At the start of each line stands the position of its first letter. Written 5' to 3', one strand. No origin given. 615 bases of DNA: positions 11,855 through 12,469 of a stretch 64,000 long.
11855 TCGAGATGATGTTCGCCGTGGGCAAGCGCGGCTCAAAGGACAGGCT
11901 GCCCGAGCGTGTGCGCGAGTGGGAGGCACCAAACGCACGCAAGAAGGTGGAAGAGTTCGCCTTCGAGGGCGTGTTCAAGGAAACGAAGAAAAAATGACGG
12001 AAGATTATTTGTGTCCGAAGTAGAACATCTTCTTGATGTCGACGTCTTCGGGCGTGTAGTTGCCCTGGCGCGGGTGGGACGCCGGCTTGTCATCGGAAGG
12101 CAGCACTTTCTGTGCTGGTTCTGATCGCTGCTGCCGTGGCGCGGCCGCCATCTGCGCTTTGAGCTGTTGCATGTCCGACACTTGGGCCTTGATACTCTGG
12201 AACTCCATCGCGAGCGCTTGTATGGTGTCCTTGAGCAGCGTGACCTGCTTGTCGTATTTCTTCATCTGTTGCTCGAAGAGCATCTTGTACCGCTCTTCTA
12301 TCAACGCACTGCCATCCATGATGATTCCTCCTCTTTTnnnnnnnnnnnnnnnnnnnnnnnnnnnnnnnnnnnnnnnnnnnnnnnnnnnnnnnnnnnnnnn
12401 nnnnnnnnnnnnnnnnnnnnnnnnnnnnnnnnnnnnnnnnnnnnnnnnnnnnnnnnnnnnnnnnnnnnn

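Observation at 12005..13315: Three-gene operon: 29-aa tandem-repeat solenoid, B-box-like zinc ribbon and coiled-coil protein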

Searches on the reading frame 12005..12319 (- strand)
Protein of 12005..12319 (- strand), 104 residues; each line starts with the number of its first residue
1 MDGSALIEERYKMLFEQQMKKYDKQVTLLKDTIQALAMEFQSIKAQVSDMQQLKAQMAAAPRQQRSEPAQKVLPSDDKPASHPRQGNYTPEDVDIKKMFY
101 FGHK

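Call 3: search_protein_families(library=pfam, proteins=[window:12005-12319:-], max_evalue=1)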
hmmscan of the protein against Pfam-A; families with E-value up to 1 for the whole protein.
window:12005-12319:- (104 aa): 12 families
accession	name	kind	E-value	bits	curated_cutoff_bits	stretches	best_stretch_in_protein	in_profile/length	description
PF13094.11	CENP-Q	-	0.0026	18.4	28.5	1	12-85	31-103/162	CENP-Q, a CENPA-CAD centromere complex subunit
PF13949.11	ALIX_LYPXL_bnd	-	0.013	15.2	30.8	1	9-70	187-248/295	ALIX V-shaped domain binding to HIV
PF01813.22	ATP-synt_D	-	0.016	15.5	25.7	1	16-56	6-46/196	ATP synthase subunit D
PF14282.11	FlxA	-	0.019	15.5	26.3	1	15-73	22-81/101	FlxA-like protein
PF20667.3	Sec10_N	-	0.03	14.9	27.4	1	14-52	32-70/118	Exocyst complex component Sec10, N-terminal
PF13148.11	DUF3987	-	0.032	13.8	27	1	7-76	63-128/364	Protein of unknown function (DUF3987)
PF05929.16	Phage_GPO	-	0.033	14.2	33.6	1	8-82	177-252/268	Phage capsid scaffolding protein (GPO) serine peptidase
PF17321.7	Vac17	-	0.036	13.7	25.8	1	21-67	78-121/441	Vacuole-related protein 17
PF06005.17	ZapB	-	0.048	14.6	31.5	1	17-70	4-57/71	Cell division protein ZapB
PF06156.18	YabA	-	0.072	14.1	30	1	14-63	12-58/103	Initiation control protein YabA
PF07989.16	Cnn_1N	-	0.14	12.8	28.5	1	7-52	26-71/74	Centrosomin N-terminal motif 1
PF10199.14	Adaptin_binding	-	0.16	13.2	32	1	25-72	56-95/98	Alpha and gamma adaptin binding protein p34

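Call 4: search_protein_families(library=ncbifam, proteins=[window:12005-12319:-], max_evalue=1)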
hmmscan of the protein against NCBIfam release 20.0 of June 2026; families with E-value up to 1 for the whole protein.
window:12005-12319:- (104 aa): 8 families
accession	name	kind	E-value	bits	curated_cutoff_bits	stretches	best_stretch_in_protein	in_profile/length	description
NF033885.1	conj_TraP_IncI1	equivalog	0.0039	16.9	135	1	17-85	93-155/217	conjugal transfer protein TraP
TIGR00309.1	V_ATPase_subD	subfamily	0.0045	16.6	72.25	1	15-57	14-56/209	V-type ATP synthase subunit D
NF001545.0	PRK00373.1-4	equivalog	0.017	14.9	226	1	17-60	21-65/216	V-type ATP synthase subunit D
NF038291.1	rep_pAB02_ORF2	subfamily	0.018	15.4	85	1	17-91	67-144/172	plasmid replication DNA-binding protein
NF010289.0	PRK13729.1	equivalog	0.037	13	504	1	14-88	94-164/474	F-type conjugal transfer pilus assembly protein TraB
NF009644.1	PRK13169.1-5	equivalog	0.1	13.2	130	1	15-60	13-58/116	DNA replication initiation control protein YabA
NF047465.1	hybrid_HK_LvrA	exception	0.18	9.7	1200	1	16-60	164-208/819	hybrid histidine kinase/response regulator LvrA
NF041042.1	FslE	exception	0.2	10.1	800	1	11-58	21-68/505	rhizoferrin import outer membrane protein FslE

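Call 14: find_homologous_proteins(query=window:12005-12319:-)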
Query window:12005-12319:- (104 aa): 5 proteins with E <= 0.001 among 5 candidates.
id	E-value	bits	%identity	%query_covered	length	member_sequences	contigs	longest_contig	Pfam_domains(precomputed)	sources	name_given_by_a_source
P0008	5.7e-54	198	91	100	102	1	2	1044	-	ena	-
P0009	1.5e-37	145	67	100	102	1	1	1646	-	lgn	-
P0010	1.1e-35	139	65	100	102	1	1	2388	-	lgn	-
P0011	1.2e-35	139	100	64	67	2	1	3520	-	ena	-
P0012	1.4e-35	139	68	100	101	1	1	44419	-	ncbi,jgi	jgi:prophage DNA circulation protein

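Call 16: find_encoding_contigs(protein=P0012, flank=10000)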
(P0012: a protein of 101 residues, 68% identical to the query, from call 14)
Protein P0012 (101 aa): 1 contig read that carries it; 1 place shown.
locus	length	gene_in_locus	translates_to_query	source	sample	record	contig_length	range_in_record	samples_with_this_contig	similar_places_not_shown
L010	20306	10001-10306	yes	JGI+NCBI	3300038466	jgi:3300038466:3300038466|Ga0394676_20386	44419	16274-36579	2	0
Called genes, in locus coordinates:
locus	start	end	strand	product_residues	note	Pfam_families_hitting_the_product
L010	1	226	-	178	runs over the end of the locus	-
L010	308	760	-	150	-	PF00334:NDK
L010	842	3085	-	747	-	PF00270:DEAD, PF04851:ResIII, PF21210:RNA_helicase_helical, PF00271:Helicase_C, PF02732:ERCC4, PF12826:HHH_2, PF14520:HHH_5, PF00633:HHH (weak)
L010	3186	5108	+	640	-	PF00270:DEAD, PF04851:ResIII, PF22527:DEXQc_Suv3 (weak), PF00271:Helicase_C (faint), PF08148:DSHCT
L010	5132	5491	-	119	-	-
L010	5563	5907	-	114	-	-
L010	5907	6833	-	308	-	-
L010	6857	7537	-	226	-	PF01963:TraB_PrgY_gumN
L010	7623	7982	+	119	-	-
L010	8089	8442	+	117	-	PF02681:DUF212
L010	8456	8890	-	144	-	-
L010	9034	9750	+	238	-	-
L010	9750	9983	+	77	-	-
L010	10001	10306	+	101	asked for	-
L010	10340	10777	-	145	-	PF01467:CTP_transf_like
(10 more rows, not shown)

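Call 65: search_solved_structures(query=A3, max_evalue=10)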
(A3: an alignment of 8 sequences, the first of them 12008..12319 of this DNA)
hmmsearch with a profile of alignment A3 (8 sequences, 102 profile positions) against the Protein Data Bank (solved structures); distinct sequences matched with E-value up to 10: 23.
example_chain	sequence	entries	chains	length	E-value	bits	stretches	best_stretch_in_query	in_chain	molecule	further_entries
6zvj_H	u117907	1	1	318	0.14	15.8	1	7-73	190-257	Eukaryotic translation initiation factor 3 subunit H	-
9h74_r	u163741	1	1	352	0.18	15.5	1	7-73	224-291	Eukaryotic translation initiation factor 3 subunit H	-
6yam_r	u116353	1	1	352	0.18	15.5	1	7-73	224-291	eukaryotic translation initiation factor 3 subunit h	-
28zx_h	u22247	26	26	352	0.18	15.5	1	7-73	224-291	Eukaryotic translation initiation factor 3 subunit H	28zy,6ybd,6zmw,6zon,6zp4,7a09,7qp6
5a5t_H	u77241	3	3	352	0.18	15.5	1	7-73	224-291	EUKARYOTIC TRANSLATION INITIATION FACTOR 3 SUBUNIT H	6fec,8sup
6w2s_5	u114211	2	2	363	0.19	15.4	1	7-73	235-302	Eukaryotic translation initiation factor 3 subunit H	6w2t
9cpa_r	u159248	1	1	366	0.2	15.4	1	7-73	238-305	Eukaryotic translation initiation factor 3 subunit H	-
4whe_A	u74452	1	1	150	0.34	14.6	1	16-63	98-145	Phage shock protein A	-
5lsj_N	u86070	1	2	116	0.48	14.1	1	29-89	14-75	Kinetochore-associated protein NSL1 homolog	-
6gao_A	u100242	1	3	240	0.7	13.6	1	18-57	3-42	Outer capsid protein sigma-1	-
6gaj_A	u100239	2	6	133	0.71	13.6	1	21-57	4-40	Outer capsid protein sigma-1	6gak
6uui_X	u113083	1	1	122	0.92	13.2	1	35-73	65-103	Keratin, type I cytoskeletal 10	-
6jfv_B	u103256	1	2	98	1.1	12.9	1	22-68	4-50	Keratin, type II cytoskeletal 5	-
4zry_B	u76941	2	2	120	1.4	12.6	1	25-74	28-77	Keratin, type II cytoskeletal 1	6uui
3tnu_B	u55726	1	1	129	1.5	12.5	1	20-72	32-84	Keratin, type II cytoskeletal 5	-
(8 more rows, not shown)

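Call 88: search_protein_families(library=padloc, proteins=[window:12005-12319:-], max_evalue=0.01)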
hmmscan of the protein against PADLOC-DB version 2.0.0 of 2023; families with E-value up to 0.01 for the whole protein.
window:12005-12319:- (104 aa): 0 families
